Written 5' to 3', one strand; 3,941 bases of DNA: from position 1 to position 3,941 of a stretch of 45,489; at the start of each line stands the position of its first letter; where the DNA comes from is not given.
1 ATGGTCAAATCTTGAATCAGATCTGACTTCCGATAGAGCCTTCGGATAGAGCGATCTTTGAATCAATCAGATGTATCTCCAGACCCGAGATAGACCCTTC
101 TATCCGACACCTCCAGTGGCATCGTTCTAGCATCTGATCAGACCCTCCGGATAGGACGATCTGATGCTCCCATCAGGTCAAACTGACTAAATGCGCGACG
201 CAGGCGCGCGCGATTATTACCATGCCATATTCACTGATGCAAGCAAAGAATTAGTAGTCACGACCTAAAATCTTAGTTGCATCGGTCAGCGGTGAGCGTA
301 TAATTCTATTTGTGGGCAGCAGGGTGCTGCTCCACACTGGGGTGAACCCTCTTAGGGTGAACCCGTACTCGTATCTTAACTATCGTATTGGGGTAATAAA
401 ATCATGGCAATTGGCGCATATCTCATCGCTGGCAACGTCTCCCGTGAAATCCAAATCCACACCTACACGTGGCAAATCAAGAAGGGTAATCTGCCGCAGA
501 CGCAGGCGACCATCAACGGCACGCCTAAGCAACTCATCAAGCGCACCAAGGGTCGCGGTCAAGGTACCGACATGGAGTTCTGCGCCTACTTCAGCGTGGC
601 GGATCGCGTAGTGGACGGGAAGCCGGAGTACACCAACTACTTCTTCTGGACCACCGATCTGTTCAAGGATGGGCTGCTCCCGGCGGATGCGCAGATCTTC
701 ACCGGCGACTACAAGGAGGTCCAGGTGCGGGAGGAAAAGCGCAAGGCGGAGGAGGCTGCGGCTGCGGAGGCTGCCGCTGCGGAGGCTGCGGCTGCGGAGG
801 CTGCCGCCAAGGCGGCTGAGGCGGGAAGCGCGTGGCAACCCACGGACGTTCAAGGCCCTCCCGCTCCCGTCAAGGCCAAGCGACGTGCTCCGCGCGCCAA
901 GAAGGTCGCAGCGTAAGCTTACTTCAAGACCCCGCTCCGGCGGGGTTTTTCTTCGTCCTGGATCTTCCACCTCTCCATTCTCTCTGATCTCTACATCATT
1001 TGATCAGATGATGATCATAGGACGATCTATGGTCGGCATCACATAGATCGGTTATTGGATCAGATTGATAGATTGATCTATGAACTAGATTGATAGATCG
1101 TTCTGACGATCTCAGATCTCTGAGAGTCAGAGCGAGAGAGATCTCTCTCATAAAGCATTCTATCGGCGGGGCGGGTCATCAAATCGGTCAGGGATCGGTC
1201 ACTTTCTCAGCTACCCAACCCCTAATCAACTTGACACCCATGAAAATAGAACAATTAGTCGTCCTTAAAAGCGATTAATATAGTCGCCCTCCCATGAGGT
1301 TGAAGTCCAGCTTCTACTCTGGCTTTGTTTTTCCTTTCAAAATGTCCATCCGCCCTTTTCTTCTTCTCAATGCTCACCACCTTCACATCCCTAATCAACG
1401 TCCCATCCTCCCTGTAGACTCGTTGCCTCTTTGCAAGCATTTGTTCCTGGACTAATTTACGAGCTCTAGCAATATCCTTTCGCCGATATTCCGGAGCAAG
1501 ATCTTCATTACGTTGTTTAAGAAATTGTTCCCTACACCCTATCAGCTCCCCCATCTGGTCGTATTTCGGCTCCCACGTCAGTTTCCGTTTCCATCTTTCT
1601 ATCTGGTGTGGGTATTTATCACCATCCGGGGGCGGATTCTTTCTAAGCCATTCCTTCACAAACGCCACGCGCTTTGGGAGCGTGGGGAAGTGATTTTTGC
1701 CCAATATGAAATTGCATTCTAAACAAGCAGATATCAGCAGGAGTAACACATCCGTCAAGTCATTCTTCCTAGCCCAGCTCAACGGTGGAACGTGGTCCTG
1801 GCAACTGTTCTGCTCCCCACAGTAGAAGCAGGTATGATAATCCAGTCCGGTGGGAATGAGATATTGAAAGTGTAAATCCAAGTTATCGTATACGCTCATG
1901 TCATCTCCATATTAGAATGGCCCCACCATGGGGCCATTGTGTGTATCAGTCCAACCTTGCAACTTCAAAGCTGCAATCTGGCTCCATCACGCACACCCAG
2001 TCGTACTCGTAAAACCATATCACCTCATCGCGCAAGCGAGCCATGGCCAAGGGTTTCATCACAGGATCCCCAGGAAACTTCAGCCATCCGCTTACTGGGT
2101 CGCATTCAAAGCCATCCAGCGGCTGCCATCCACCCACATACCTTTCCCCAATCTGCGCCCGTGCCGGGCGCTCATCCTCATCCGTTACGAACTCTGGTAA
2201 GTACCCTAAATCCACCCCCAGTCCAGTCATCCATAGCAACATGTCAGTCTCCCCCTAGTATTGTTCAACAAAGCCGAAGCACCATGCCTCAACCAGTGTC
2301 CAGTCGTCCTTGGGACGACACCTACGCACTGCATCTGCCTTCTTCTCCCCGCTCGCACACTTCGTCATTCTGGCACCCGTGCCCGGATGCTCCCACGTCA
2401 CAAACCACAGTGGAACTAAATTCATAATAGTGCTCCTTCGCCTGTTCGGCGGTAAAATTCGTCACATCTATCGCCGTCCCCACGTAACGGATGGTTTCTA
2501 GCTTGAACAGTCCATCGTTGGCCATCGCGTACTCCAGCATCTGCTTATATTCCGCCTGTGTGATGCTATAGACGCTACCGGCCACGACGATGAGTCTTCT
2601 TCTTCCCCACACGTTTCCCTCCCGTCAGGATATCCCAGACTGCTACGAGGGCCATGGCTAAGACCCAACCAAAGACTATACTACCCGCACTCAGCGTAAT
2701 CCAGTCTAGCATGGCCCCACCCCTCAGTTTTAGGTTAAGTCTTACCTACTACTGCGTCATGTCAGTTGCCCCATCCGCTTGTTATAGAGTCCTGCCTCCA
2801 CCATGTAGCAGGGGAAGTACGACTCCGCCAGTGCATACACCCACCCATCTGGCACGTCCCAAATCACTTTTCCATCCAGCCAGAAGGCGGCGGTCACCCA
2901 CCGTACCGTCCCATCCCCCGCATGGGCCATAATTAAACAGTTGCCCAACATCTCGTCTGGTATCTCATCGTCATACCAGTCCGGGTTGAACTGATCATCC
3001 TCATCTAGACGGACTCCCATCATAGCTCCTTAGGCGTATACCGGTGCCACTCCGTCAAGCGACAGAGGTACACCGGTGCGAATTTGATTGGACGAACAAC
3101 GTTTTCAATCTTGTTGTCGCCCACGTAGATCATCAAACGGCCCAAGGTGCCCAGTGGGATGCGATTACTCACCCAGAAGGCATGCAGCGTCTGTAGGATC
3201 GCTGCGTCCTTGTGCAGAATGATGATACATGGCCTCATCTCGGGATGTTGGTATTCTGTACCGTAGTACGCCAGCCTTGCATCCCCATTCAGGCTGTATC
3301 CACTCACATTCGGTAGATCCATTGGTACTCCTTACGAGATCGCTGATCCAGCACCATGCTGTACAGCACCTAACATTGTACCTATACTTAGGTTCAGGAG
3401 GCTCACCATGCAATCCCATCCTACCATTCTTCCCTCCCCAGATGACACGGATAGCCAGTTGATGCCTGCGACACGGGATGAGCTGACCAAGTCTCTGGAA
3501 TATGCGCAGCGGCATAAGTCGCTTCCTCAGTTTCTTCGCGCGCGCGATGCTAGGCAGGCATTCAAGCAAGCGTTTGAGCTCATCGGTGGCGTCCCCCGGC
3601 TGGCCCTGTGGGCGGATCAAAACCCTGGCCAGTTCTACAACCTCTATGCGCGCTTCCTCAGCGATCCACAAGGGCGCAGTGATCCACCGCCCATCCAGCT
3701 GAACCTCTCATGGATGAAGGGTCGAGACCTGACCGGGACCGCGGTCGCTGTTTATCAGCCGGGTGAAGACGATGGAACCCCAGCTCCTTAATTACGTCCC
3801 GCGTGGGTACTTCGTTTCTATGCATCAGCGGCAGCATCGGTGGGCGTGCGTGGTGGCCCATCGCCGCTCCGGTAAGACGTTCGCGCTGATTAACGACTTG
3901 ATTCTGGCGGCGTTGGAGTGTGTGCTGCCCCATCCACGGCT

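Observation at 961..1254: Extreme GATC clustering with iterons and a 16-bp palindrome in a 338-nt convergent intergenic gap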

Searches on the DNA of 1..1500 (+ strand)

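Call 7: search_dna_similar(query=window:700-1500:+, collection=phages, mode=distant, max_rows=30)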
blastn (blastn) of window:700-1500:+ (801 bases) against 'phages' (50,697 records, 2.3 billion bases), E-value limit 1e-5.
No match.

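Call 28: search_rna_families(source=window, start=1, end=1500, threshold=evalue, max_evalue=1)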
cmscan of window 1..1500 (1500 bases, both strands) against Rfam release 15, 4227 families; matches with E-value up to 1: 6.
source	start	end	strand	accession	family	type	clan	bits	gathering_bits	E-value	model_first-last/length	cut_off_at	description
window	812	949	+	RF00195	RsmY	Gene; sRNA;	CL00106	25.7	57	0.00074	1-121/121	no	RsmY RNA family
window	236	365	+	RF02995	IMES-5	Gene; sRNA;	-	21.4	96.1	0.22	1-150/150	no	IMES-5 RNA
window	926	949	+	RF01400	istR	Gene; antitoxin;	-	19.1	45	0.5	105-128/130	no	istR Hfq binding RNA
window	926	1000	-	RF00195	RsmY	Gene; sRNA;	CL00106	15.5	57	0.51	1-121/121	no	RsmY RNA family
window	1186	1230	-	RF01124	sR36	Gene; snRNA; snoRNA; CD-box;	-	14.8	55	0.84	1-55/55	no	Small nucleolar RNA sR36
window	1101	1129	-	RF03092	Ocean-VII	Gene; sRNA;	-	14.3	53.5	0.51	1-41/41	no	Ocean-VII RNA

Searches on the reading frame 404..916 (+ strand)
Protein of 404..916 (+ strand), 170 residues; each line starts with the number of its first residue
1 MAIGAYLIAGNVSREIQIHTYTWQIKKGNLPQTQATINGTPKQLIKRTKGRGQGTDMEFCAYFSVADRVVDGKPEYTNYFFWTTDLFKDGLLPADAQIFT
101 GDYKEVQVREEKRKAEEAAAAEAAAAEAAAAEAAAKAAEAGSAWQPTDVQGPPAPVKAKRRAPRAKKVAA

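Call 10: search_protein_families(library=pfam, proteins=[window:404-916:+], max_evalue=0.01)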
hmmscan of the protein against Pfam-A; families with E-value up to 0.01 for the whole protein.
window:404-916:+ (170 aa): 0 families

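Call 11: search_protein_families(library=phrogs, proteins=[window:404-916:+], max_evalue=0.001)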
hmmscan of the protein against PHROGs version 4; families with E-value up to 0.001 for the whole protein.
window:404-916:+ (170 aa): 0 families

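Call 16: find_encoding_contigs(protein=window:404-916:+, flank=6000, max_places=10)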
Protein window:404-916:+ (170 aa): 5 contigs read that carry it; 3 places shown.
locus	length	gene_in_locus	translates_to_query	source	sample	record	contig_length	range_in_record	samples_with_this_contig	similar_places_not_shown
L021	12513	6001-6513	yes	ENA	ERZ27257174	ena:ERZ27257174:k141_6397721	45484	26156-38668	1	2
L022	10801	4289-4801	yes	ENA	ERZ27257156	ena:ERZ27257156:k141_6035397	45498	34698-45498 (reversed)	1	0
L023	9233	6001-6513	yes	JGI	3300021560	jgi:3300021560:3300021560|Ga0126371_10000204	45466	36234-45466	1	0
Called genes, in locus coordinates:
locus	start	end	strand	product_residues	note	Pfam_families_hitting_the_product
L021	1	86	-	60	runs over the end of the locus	-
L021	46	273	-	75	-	-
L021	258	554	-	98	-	-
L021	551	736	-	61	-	-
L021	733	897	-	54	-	-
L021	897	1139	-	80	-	-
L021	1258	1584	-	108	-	-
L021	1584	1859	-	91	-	-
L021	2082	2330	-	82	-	-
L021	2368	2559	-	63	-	-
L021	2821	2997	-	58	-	-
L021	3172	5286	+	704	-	PF19263:DUF5906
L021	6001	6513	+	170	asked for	-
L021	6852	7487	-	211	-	-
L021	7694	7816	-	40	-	-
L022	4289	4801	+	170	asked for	-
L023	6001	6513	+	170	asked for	-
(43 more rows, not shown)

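Call 33: find_homologous_proteins(query=window:404-916:+, max_evalue=0.001)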
Query window:404-916:+ (170 aa): 1 proteins with E <= 0.001 among 6456 candidates.
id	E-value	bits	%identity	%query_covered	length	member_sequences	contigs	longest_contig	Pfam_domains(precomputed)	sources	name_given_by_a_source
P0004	2.3e-105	367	100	100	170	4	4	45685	-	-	-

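Call 45: predict_structure(protein=window:404-916:+)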
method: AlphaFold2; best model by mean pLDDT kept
length: 170 residues; sequences in the alignment: 1
mean_pLDDT: 52.1   pTM: 0.28
mean pLDDT of the five models: 52.1, 51.6, 50.1, 50.0, 49.7
residues with pLDDT >= 90: 2; 70-90: 29; 50-70: 53; < 50: 86
segments of 3 or more residues with pLDDT < 50: 1-60, 87-91, 144-146, 150-153, 167-170
pLDDT, mean of each block of 10 residues (from residue 1): 26 37 34 35 36 40 52 58 51 52 60 82 89 85 53 47 48
secondary structure, 60 per line:
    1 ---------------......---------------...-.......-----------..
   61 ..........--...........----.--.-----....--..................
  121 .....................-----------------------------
elements in order: E16-21 E37-39 H41-47 E59-70 E73-83 E97-100 H103-141

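Call 46: search_protein_representatives(protein=window:404-916:+)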
Query: 170 residues. Proteins with E-value up to 0.001 (for the whole library): 6; up to 1e-10: 2; up to 1e-30: 1. The best 6 are listed.
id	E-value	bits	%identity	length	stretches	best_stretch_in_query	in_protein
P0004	7.3e-106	367.3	100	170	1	1-170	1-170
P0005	1.1e-17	80.7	41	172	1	1-121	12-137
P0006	1.4e-07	47.9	40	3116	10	99-153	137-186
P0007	5.6e-06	42.7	40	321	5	129-165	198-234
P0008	8.3e-05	38.9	33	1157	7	25-71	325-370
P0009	8.6e-04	35.6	28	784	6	53-87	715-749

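Call 47: find_encoding_contigs(protein=P0005, flank=10000, max_places=6)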
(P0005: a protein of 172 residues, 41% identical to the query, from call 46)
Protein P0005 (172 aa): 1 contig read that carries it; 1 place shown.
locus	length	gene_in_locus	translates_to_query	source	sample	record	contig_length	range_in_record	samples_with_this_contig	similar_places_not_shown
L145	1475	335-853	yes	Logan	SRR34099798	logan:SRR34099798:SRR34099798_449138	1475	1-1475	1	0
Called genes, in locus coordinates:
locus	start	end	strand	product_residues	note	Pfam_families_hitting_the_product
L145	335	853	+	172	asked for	-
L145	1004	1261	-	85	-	-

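Call 81: search_solved_structures(query=window:404-916:+, max_evalue=10)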
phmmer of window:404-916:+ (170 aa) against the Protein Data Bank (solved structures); distinct sequences matched with E-value up to 10: 7.
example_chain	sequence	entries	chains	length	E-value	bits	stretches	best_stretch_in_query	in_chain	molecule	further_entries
8pv1_Ce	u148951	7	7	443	0.05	16.8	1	88-166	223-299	Ribosome biogenesis protein NOP53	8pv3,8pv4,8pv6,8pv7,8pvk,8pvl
5zdm_A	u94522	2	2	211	0.1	15.8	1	80-148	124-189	FomD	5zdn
8r6f_I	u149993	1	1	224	0.18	15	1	78-141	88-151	40S ribosomal protein S8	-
7aoi_BK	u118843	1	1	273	0.22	14.7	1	109-136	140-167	Chaperone protein DNAj, putative,mL77,Chaperone protein DNAj, putative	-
4grh_A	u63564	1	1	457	0.54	13.5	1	118-157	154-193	aminodeoxychorismate synthase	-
7mem_L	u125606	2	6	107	1.7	11.8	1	7-60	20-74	Light chain of monoclonal antibody 045-09 2B05 | 2B05 mAb light chain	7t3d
8e4c_B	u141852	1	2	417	2.9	11.1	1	120-158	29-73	Isoform 2 of Immunoglobulin heavy constant mu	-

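Call 102: search_protein_families(library=pfam, proteins=[window:404-916:+, L145:368-853:+, L145:950-1206:+], max_evalue=10)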
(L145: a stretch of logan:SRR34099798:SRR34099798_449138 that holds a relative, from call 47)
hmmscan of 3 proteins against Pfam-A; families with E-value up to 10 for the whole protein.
window:404-916:+ (170 aa): 0 families

L145:368-853:+ (161 aa): 0 families

L145:950-1206:+ (85 aa): 0 families

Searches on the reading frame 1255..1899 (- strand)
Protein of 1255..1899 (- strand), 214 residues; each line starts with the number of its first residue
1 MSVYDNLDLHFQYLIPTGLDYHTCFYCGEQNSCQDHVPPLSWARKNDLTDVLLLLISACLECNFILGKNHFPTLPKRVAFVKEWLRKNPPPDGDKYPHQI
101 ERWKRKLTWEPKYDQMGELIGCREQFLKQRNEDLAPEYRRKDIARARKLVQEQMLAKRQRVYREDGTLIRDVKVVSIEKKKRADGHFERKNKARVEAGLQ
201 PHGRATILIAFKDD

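Call 10: search_protein_families(library=pfam, proteins=[window:1255-1899:-], max_evalue=0.01)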
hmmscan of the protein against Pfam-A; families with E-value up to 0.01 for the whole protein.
window:1255-1899:- (214 aa): 1 family
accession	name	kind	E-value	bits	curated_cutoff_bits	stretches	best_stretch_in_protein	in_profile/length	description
PF14279.12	HNH_5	-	0.0036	17.6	27.5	1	24-74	1-51/56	HNH endonuclease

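Call 11: search_protein_families(library=phrogs, proteins=[window:1255-1899:-], max_evalue=0.001)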
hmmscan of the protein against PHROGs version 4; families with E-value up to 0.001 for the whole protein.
window:1255-1899:- (214 aa): 0 families

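Call 61: find_homologous_proteins(query=window:1255-1899:-, max_evalue=0.001)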
Query window:1255-1899:- (214 aa): 1 proteins with E <= 0.001 among 111 candidates.
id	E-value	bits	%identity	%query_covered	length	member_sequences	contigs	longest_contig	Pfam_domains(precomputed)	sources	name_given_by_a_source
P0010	2.1e-138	477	97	100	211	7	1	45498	-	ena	-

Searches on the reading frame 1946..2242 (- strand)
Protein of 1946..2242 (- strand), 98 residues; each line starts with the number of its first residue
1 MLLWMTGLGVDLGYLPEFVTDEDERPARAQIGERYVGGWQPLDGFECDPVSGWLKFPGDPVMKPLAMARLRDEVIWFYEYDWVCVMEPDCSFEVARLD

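Call 10: search_protein_families(library=pfam, proteins=[window:1946-2242:-], max_evalue=0.01)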
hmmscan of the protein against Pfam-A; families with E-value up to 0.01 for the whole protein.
window:1946-2242:- (98 aa): 0 families

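Call 11: search_protein_families(library=phrogs, proteins=[window:1946-2242:-], max_evalue=0.001)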
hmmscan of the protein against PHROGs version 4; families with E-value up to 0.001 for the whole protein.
window:1946-2242:- (98 aa): 0 families

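Call 109: find_encoding_contigs(protein=window:1946-2242:-, flank=5000, max_places=10)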
Protein window:1946-2242:- (98 aa): no gene with exactly this product is on record in the collection.

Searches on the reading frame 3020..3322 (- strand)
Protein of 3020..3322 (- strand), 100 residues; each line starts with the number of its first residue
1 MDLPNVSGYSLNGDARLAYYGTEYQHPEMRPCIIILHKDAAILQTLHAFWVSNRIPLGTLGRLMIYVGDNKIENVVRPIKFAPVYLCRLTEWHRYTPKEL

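Call 19: search_protein_families(library=pfam, proteins=[window:3020-3322:-], max_evalue=0.01)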
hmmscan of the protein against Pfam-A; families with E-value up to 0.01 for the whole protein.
window:3020-3322:- (100 aa): 0 families

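Call 110: find_encoding_contigs(protein=window:3020-3322:-, flank=5000, max_places=10)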
Protein window:3020-3322:- (100 aa): 10 contigs read that carry it; 5 places shown.
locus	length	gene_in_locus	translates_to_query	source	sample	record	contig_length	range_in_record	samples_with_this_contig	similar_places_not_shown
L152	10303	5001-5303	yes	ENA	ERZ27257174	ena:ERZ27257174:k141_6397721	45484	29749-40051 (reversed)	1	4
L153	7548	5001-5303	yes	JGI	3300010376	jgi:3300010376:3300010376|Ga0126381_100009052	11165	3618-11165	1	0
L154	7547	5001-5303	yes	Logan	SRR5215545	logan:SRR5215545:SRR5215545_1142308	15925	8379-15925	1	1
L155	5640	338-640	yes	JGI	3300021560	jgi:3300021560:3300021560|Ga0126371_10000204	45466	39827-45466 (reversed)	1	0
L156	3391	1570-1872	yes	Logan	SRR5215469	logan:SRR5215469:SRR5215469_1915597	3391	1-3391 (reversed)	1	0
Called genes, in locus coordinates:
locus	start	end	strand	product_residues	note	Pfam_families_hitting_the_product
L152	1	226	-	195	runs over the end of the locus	-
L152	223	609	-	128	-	-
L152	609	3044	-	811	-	-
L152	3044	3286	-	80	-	-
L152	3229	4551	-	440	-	PF03237:Terminase_6N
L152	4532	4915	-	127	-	-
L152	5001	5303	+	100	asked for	-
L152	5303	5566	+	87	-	-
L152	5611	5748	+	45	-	-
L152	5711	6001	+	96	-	-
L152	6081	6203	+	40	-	-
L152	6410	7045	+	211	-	-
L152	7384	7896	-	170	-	-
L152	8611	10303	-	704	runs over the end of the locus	PF19263:DUF5906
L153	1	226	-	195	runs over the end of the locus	-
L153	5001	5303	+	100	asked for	-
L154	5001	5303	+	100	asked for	-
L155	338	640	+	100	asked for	-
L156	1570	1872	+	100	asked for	-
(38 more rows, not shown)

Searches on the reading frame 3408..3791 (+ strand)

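Call 10: search_protein_families(library=pfam, proteins=[window:3408-3791:+], max_evalue=0.01)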
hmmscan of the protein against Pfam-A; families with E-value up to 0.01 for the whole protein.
window:3408-3791:+ (127 aa): 0 families

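Call 11: search_protein_families(library=phrogs, proteins=[window:3408-3791:+], max_evalue=0.001)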
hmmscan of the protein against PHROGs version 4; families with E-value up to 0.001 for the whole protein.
window:3408-3791:+ (127 aa): 0 families

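Call 102: search_protein_families(library=pfam, proteins=[window:3408-3791:+], max_evalue=10)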
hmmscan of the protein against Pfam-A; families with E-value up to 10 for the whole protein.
window:3408-3791:+ (127 aa): 1 family
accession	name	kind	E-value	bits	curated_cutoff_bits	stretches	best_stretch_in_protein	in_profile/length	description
PF17886.7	ArsA_HSP20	-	0.19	11.7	22.5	1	8-52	10-53/63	HSP20-like domain found in ArsA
